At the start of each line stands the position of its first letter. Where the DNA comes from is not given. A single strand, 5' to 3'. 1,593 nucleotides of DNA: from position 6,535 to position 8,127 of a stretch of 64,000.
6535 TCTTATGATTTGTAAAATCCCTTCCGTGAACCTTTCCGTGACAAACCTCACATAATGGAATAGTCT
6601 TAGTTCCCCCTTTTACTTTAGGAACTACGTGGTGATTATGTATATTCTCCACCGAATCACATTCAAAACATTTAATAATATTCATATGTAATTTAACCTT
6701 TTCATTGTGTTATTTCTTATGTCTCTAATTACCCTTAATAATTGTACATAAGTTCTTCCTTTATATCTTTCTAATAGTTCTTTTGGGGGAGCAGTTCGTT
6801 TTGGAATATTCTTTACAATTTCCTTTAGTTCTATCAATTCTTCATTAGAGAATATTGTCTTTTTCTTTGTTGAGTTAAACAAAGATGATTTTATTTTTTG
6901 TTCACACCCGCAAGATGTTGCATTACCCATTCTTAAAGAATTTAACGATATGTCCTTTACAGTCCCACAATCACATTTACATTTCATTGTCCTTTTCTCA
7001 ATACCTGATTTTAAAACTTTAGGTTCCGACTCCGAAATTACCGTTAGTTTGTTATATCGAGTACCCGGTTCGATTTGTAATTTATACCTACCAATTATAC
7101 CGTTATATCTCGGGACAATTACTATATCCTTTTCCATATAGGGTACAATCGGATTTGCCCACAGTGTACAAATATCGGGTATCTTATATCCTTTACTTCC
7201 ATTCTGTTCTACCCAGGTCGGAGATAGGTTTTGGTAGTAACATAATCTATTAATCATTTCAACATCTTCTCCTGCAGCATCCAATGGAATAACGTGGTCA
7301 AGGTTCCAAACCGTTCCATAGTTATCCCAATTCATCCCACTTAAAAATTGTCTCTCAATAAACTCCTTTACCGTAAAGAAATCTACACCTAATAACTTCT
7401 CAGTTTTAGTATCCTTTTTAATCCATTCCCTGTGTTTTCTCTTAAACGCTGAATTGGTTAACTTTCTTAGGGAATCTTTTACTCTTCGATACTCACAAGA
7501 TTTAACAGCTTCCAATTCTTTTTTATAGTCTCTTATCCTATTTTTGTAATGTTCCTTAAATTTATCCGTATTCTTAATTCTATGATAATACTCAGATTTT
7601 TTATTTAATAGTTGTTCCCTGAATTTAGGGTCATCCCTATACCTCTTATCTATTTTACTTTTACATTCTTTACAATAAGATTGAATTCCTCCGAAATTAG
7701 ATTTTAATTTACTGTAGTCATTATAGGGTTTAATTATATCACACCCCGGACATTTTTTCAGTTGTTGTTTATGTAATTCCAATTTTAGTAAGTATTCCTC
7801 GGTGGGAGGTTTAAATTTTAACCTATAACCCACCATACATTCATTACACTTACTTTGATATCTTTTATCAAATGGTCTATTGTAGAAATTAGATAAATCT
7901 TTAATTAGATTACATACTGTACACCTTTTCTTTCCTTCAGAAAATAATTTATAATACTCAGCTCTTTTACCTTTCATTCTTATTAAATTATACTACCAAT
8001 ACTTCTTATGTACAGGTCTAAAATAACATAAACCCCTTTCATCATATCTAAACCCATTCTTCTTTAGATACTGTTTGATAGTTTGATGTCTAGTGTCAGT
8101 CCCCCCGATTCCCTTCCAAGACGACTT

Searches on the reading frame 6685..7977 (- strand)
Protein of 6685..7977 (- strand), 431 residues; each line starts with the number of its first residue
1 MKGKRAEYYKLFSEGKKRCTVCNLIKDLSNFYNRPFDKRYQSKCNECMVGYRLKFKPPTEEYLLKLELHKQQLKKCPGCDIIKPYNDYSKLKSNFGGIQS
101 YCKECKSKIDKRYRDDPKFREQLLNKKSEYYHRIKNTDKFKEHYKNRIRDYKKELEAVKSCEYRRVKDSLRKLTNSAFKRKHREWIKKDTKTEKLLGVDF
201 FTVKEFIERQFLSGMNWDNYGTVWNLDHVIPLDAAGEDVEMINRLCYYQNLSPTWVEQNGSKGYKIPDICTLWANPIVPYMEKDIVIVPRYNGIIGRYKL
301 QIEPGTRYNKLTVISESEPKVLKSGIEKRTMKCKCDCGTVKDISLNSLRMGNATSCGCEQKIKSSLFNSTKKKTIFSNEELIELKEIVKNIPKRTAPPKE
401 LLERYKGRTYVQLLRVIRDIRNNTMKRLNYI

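Call 57: search_protein_families(library=pfam, alignment_id=A6, max_evalue=0.001)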
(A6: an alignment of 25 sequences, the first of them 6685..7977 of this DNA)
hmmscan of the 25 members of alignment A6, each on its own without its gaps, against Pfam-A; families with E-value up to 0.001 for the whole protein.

A. member 1, window:6685-7977:- (431 aa): 0 families

B. families by the number of members that match (of 25 scanned): 12 families
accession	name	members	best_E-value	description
PF00149.33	Metallophos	2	1e-13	Calcineurin-like phosphoesterase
PF00908.23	dTDP_sugar_isom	1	1.7e-63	dTDP-4-dehydrorhamnose 3,5-epimerase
PF20274.4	cREC_REC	1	9.5e-24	Cyclic-phosphate processing Receiver domain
PF08299.17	Bac_DnaA_C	1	3.1e-20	Bacterial dnaA protein helix-turn-helix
PF24591.1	Phage_YunG-like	1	2.1e-12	Phage YunG-like protein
PF13671.12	AAA_33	1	6.3e-12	AAA domain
PF12850.12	Metallophos_2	1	7e-12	Calcineurin-like phosphoesterase superfamily domain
PF00535.33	Glycos_transf_2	1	2.2e-10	Glycosyl transferase family 2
PF13641.12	Glyco_tranf_2_3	1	1.2e-05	Glycosyltransferase like family 2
PF03013.19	Pyr_excise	1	4.8e-05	Pyrimidine dimer DNA glycosylase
PF13238.12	AAA_18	1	0.00027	AAA domain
PF19547.4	DUF6071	1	0.00067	Family of unknown function (DUF6071)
